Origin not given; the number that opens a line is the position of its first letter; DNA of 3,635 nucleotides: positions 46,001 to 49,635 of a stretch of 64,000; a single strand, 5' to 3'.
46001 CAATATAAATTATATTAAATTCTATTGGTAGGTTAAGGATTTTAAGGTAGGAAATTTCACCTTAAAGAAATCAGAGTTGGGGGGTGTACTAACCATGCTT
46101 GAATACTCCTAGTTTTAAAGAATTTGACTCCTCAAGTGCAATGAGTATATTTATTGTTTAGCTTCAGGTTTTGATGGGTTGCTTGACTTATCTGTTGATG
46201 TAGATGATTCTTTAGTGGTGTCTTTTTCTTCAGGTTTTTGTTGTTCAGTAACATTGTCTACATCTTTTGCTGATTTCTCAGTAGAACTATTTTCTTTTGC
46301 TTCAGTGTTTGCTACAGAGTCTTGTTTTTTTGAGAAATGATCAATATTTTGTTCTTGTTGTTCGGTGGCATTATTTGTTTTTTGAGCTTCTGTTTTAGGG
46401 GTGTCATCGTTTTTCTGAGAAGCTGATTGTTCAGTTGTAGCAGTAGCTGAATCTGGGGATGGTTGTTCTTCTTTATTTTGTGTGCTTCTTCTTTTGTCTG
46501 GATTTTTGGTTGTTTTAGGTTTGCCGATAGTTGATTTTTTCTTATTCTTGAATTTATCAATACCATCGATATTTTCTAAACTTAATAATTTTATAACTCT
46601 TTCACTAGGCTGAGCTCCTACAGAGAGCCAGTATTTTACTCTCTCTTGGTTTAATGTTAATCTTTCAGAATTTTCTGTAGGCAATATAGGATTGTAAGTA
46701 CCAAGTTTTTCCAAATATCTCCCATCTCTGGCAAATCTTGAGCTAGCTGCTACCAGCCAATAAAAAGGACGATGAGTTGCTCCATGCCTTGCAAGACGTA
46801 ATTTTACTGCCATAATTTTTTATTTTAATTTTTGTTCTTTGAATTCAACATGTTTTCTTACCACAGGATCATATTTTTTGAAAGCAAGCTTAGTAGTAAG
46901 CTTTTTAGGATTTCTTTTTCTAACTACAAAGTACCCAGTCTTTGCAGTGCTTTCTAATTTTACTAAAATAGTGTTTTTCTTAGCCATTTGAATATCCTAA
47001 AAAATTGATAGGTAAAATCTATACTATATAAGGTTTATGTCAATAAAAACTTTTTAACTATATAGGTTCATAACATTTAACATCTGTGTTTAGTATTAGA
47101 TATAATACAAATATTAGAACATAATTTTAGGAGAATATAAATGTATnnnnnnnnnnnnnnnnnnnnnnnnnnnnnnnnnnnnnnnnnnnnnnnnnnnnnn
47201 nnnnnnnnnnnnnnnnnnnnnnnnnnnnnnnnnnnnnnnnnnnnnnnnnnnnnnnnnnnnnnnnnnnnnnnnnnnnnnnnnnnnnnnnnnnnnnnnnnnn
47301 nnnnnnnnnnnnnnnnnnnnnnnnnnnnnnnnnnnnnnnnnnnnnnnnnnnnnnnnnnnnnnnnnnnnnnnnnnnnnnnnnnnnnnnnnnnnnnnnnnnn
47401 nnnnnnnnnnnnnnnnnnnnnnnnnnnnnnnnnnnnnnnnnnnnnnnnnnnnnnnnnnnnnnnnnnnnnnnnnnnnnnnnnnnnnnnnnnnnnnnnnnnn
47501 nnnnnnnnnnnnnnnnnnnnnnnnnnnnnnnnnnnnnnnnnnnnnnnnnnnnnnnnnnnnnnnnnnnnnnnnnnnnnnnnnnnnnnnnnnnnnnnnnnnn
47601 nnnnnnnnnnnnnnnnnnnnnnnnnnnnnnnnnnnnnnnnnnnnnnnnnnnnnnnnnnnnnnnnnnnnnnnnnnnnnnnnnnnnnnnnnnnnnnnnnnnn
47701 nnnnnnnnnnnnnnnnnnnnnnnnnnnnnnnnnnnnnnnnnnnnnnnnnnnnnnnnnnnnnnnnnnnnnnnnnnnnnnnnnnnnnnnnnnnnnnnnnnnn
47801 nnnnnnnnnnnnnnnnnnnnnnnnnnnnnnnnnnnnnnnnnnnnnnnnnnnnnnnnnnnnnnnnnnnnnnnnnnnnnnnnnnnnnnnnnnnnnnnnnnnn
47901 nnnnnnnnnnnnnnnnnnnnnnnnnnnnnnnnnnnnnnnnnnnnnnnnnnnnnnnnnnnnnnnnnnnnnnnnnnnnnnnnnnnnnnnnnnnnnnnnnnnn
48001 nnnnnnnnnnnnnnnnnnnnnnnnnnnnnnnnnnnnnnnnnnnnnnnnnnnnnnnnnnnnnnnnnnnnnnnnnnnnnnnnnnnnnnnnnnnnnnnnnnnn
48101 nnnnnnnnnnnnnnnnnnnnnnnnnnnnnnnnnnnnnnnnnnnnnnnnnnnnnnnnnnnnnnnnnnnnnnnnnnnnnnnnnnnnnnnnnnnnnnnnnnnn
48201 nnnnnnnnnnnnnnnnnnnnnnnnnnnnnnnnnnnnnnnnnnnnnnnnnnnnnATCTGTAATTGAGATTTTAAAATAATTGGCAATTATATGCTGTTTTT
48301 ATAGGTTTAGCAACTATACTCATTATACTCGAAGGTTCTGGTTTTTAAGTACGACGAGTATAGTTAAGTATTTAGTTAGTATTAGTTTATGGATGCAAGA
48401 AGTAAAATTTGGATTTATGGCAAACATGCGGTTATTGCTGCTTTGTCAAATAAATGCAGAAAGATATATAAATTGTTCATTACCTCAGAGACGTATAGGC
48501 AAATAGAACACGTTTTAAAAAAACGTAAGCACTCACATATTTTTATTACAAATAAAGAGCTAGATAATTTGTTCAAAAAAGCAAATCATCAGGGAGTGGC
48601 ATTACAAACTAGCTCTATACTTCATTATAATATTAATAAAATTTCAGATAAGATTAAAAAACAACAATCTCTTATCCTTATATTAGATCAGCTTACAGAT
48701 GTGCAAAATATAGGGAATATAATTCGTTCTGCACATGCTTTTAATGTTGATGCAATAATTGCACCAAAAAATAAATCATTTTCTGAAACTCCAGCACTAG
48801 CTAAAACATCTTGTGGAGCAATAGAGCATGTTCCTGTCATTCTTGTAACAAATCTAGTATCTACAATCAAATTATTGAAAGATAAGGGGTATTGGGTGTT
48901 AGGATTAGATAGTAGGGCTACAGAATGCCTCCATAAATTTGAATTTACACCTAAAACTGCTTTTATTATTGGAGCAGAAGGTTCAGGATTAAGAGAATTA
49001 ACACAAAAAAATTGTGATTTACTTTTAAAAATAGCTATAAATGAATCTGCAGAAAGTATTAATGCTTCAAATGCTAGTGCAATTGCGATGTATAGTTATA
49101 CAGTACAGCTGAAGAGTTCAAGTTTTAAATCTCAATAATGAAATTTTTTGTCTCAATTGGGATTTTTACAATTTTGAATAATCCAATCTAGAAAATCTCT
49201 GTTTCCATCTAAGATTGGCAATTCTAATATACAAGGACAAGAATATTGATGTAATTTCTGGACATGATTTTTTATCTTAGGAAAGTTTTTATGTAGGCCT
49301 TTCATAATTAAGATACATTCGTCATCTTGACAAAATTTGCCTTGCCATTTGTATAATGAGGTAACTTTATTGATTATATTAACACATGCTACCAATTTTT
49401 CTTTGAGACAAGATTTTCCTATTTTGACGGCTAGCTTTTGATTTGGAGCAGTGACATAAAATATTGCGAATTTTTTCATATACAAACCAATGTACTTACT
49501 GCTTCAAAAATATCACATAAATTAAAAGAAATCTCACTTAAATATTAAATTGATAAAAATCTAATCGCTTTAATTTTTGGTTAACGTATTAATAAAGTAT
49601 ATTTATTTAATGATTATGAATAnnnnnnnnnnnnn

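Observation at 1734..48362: Family of TA-flanked palindromic MITE-like elements, at least nine copies in 64 kb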

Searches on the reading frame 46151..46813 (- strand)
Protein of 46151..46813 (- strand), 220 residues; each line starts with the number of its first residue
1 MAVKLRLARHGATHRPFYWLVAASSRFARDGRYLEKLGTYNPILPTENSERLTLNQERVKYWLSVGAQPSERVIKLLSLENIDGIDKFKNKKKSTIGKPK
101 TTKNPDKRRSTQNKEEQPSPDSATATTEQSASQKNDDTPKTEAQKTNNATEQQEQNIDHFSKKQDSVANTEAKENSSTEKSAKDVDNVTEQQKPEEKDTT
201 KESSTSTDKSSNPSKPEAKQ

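Call 22: search_protein_families(library=pfam, proteins=[window:46151-46813:-])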
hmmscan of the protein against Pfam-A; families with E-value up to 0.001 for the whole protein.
window:46151-46813:- (220 aa): 1 family
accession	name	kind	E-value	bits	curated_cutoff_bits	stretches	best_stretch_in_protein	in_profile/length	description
PF00886.24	Ribosomal_S16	-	5.5e-26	90.7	27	1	9-70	1-62/62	Ribosomal protein S16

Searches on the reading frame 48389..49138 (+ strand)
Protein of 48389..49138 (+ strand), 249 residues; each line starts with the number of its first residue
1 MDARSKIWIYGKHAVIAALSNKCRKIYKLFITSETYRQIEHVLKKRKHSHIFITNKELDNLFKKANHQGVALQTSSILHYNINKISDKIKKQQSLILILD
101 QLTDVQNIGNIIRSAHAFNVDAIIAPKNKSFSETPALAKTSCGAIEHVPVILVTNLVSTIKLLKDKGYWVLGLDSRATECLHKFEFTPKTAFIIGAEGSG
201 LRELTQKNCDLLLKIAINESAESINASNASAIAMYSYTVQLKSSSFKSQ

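Call 22: search_protein_families(library=pfam, proteins=[window:48389-49138:+])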
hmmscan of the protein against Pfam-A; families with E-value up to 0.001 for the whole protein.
window:48389-49138:+ (249 aa): 2 families
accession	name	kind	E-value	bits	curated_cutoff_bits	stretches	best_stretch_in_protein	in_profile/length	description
PF00588.24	SpoU_methylase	-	9.6e-38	129.9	29.7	1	95-235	2-142/142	SpoU rRNA Methylase family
PF08032.17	SpoU_sub_bind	-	3.1e-13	50.3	22.8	1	8-75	1-71/76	RNA 2'-O ribose methyltransferase substrate binding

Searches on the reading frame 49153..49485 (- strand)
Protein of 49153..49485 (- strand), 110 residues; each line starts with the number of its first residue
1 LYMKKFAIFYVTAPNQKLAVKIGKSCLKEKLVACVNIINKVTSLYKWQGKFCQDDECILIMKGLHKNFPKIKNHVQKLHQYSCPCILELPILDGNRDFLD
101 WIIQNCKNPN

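Call 75: search_protein_families(library=pfam, proteins=[window:49153-49485:-], max_evalue=0.00001)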
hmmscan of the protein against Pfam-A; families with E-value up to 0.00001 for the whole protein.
window:49153-49485:- (110 aa): 1 family
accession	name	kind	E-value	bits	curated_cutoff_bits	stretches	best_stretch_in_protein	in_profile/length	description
PF03091.20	CutA1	-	1.4e-32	111.9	22.4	1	8-104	2-98/99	CutA1 divalent ion tolerance protein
